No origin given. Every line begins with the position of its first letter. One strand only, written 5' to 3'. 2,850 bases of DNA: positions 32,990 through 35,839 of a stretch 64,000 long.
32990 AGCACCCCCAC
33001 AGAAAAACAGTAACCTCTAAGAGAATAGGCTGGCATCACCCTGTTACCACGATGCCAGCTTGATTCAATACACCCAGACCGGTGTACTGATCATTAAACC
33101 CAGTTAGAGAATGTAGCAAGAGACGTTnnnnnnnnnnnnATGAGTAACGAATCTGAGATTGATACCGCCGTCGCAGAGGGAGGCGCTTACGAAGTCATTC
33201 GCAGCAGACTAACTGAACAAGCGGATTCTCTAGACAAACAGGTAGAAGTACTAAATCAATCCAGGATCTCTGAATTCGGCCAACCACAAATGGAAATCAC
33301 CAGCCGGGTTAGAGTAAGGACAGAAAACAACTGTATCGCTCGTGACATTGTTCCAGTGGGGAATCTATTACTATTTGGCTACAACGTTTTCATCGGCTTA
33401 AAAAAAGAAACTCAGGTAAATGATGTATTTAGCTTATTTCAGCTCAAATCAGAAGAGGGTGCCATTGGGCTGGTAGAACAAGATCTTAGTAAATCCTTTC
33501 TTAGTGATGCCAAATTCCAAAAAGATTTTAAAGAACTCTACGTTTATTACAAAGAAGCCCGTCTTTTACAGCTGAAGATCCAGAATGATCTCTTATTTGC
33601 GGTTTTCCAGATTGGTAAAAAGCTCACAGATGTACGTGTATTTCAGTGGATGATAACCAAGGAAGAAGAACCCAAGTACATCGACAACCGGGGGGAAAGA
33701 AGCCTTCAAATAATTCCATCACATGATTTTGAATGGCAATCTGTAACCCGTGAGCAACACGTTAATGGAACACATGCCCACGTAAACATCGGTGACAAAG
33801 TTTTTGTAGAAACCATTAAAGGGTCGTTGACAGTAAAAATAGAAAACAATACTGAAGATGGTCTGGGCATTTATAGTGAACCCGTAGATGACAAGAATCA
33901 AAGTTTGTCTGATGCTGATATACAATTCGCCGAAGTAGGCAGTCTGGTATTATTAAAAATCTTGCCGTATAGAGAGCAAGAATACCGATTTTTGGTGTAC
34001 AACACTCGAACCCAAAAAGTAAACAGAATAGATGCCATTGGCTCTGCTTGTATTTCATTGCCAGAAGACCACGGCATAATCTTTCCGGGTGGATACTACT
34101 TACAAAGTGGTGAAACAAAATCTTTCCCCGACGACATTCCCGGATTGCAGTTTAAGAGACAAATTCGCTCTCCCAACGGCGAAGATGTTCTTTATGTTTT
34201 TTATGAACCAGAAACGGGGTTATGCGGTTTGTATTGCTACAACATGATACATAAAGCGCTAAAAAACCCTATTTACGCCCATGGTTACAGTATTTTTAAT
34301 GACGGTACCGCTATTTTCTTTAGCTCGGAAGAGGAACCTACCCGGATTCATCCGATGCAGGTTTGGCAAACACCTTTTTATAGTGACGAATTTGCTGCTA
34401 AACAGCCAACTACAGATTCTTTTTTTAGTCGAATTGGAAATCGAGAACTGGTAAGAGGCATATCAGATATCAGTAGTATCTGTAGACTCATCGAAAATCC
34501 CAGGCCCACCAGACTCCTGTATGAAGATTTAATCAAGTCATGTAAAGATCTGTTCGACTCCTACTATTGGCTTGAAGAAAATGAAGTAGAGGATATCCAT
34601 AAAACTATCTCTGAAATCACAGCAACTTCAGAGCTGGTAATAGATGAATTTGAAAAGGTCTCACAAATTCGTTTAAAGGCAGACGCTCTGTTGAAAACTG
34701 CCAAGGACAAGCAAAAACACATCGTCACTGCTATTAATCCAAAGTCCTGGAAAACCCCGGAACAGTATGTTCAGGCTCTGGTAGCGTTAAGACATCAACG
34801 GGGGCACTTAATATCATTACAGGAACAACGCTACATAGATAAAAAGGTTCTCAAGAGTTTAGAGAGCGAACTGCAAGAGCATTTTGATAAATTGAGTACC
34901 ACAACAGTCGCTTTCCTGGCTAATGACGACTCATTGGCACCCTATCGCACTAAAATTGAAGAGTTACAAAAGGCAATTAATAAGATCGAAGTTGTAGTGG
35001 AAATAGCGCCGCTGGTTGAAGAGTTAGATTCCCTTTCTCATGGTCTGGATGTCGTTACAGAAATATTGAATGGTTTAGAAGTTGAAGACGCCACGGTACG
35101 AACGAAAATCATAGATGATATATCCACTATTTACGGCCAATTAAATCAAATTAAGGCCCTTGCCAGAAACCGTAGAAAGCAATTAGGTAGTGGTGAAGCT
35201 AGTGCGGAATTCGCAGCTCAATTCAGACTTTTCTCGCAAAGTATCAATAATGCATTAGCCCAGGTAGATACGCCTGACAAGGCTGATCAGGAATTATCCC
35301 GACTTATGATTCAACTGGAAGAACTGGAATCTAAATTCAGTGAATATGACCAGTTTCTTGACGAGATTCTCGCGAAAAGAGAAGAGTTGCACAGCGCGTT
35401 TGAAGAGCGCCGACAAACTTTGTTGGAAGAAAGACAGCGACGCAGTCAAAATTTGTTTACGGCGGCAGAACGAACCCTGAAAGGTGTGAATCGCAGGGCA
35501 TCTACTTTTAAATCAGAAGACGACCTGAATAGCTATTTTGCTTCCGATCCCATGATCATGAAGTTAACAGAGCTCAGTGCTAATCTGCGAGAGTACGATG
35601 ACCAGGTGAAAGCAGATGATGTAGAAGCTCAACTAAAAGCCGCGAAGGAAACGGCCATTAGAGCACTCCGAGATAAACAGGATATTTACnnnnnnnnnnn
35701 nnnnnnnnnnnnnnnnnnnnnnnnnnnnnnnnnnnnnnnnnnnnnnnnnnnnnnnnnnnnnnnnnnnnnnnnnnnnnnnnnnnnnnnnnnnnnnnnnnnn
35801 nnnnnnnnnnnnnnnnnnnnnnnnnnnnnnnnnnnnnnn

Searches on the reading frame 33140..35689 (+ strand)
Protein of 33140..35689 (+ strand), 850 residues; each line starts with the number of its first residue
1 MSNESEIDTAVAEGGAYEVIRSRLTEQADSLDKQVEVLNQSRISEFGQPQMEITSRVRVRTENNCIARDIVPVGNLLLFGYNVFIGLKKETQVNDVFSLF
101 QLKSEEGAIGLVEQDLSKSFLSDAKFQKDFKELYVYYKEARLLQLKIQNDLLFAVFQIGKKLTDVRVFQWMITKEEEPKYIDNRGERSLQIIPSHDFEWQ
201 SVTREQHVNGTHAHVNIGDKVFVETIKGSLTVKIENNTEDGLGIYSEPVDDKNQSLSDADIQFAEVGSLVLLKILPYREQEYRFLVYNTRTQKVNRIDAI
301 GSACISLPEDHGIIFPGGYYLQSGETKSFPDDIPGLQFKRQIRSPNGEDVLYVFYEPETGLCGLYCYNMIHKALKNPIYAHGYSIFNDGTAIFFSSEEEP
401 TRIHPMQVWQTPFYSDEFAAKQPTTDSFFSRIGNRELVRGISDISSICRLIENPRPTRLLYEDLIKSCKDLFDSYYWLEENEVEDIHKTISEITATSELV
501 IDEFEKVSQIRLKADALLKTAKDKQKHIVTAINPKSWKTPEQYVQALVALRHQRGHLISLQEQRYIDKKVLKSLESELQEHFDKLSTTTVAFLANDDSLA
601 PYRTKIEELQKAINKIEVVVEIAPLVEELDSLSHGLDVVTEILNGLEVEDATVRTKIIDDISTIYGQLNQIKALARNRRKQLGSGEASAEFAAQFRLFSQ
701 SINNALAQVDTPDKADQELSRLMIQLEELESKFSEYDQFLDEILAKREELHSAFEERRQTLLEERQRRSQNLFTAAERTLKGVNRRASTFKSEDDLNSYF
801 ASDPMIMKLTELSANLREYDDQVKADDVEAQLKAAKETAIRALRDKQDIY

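Call 52: predict_structure(alignment_id=A5)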
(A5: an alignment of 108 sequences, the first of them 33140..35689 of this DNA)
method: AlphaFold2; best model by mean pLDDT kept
length: 850 residues; sequences in the alignment: 108
mean_pLDDT: 86.2   pTM: 0.64
mean pLDDT of the five models: 86.2, 85.9, 83.5, 81.3, 81.3
residues with pLDDT >= 90: 313; 70-90: 496; 50-70: 29; < 50: 12
segments of 3 or more residues with pLDDT < 50: 1-11
pLDDT, mean of each block of 10 residues (from residue 1): 41 72 93 94 88 89 89 88 75 91 78 89 93 88 90 92 91 83 89 91 88 85 86 69 76 85 93 93 92 89 91 91 83 84 91 91 92 89 89 87 91 88 83 91 91 83 91 90 89 93 86 89 92 84 87 90 86 91 87 82 86 81 83 82 70 81 85 81 72 86 88 89 89 79 89 90 89 92 88 86 88 90 91 91 75
secondary structure, 60 per line:
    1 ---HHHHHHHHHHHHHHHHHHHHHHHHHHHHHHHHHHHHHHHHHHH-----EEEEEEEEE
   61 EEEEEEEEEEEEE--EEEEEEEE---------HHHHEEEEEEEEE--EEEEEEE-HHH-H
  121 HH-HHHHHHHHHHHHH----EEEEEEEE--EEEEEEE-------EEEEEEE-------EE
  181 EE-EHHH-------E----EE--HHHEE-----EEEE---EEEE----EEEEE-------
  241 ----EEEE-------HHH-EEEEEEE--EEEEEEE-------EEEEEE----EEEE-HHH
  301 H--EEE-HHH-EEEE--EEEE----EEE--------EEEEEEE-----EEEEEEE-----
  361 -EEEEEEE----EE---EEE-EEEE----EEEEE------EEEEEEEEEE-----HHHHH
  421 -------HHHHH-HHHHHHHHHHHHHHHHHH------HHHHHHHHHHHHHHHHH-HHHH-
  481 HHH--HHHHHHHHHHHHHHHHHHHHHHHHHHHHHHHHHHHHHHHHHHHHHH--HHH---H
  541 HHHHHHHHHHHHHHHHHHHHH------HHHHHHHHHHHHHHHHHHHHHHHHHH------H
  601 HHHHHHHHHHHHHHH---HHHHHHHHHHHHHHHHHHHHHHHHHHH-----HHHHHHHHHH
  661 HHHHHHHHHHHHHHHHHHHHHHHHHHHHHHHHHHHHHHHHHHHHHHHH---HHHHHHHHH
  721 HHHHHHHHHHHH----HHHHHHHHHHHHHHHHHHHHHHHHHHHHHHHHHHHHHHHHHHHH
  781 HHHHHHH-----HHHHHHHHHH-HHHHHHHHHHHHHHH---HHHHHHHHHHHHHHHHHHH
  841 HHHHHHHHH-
elements in order (helices of 4 or more, strands of 3 or more residues): H4-46 E52-73 E76-83 H93-96 E97-105 E108-114 H124-136 E141-148 E151-157 E165-171 E179-182 E214-217 E221-224 E229-233 E245-248 E260-266 E269-275 E283-288 E293-296 H298-301 E304-306 E312-315 E318-321 E326-328 E337-343 E349-355 E362-368 E378-380 E382-385 E390-394 E401-410 H416-420 H428-432 H434-451 H458-474 H476-479 H486-531 H540-561 H568-593 H600-615 H619-645 H651-708 H712-732 H737-787 H793-802 H804-818 H822-849
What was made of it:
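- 33293..34369 (+): Beta-rich, divergent beta-propeller-like domain (aa 52-410), preceded by a long helix (aa 4-46). Together they form Pfam DUF3686 (aa 31-476). The AlphaFold model has about 27 strands with pLDDT mostly 85-93 (call 52).
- Checked: AlphaFold, however, predicts 13 separate helices of 15-58 residues, not one continuous coiled coil (call 52).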

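Call 100: fold_search(model_id=the predicted structure, library=pdb)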
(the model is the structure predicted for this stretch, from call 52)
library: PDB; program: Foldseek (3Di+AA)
matches with E <= 10: 618; with E <= 0.001: 48
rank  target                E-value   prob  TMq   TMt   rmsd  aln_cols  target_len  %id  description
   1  8hmc_B                1.0e-05  0.99  0.14  0.11  33.1       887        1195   13  base module state 1 of Tetrahymena IFT-A (released 2023-06-14)
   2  4xmm_E                1.4e-05  0.97  0.13  0.13  35.7      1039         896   10  Structure of the yeast coat nucleoporin complex, space group C2 (released 2015-03-25)
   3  7tbk_A5               3.1e-05  0.98  0.14  0.10  33.7      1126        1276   10  Composite structure of the dilated human nuclear pore complex (NPC) symmetric core generated with a 37A in situ cryo- (released 2022-06-15)
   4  7tbl_A5               3.1e-05  0.98  0.14  0.10  33.8      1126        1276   10  Composite structure of the human nuclear pore complex (NPC) cytoplasmic face generated with a 12A cryo-ET map of the  (released 2022-06-22)
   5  9e5c_7g               3.8e-05  1.00  0.18  0.26  27.1       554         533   11  Cryo-EM structure of 96 nm repeat of microtubule doublet from T. brucei flagellum (released 2025-03-12)
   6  8glv_DA               4.0e-05  1.00  0.15  0.04  39.8       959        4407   10  96-nm repeat unit of doublet microtubules from Chlamydomonas reinhardtii flagella (released 2023-05-31)
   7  7k58_C                5.4e-05  0.91  0.11  0.04  50.9      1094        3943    9  Structure of outer-arm dyneins bound to microtubule with microtubule binding state 1(MTBS-1) (released 2021-09-29)
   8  6qk7_A                5.9e-05  0.85  0.10  0.08  30.2       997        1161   11  Elongator catalytic subcomplex Elp123 lobe (released 2019-07-17)
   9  8j07_i4               5.9e-05  0.57  0.08  0.07  186.2       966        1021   12  96nm repeat of human respiratory doublet microtubule and associated axonemal complexes (released 2023-07-26)
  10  5ods_A                1.0e-04  0.96  0.13  0.17  25.6       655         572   10  Structure of a phosphoprotein-protein complex (released 2018-03-14)
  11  8j07_i5               1.2e-04  0.63  0.09  0.07  190.7       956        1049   13  96nm repeat of human respiratory doublet microtubule and associated axonemal complexes (released 2023-07-26)
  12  2gop_A                1.3e-04  0.99  0.13  0.25  16.8       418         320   10  The beta-propeller domain of the Trilobed protease from Pyrococcus furiosus reveals an open velcro topology (released 2007-01-23)
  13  8i7o_P1               1.4e-04  0.82  0.09  0.11  22.8       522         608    9  In situ structure of axonemal doublet microtubules in mouse sperm with 16-nm repeat (released 2023-10-11)
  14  9r9b_A                1.5e-04  0.97  0.16  0.21  27.0       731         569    9  Crystal structure of clathrin heavy chain in complex with a peptidomimetic inhibitor of the TACC3 interaction (released 2026-04-08)
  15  9d5n_CH               1.5e-04  0.47  0.06  0.08  26.2       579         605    8  48-nm doublet microtubule from Trichomonas vaginalis strain G3 (released 2025-05-14)
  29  2gop_B                4.6e-04  1.00  0.14  0.28  17.3       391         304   11  The beta-propeller domain of the Trilobed protease from Pyrococcus furiosus reveals an open velcro topology (released 2007-01-23)
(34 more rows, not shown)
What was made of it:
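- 33293..34369 (+): Foldseek matches beta-propellers (2gop, prolyl oligopeptidase, paraoxonase, DDB1) at E 1e-4 to 1e-3, but with low TM scores (call 100).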

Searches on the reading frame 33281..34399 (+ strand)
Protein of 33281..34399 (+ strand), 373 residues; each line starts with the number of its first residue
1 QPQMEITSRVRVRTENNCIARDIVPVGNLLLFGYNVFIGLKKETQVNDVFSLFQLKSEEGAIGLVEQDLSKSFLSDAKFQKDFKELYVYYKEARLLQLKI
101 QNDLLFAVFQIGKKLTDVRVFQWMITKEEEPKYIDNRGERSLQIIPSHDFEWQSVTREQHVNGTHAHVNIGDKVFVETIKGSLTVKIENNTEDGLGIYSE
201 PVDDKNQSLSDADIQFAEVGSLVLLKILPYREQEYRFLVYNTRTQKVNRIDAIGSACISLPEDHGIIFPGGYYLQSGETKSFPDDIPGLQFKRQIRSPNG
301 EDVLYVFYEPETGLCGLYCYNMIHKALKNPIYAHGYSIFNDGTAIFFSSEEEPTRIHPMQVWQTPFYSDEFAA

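Call 101: search_solved_structures(query=A7, max_evalue=10)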
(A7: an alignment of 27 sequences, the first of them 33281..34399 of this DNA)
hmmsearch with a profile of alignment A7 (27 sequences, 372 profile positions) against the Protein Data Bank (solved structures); distinct sequences matched with E-value up to 10: 1.
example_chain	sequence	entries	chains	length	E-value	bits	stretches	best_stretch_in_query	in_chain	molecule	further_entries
1x25_A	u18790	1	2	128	0.42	12.7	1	47-92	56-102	Hypothetical UPF0076 protein ST0811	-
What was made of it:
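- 33293..34369 (+): A sequence profile finds no PDB relative (call 101).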
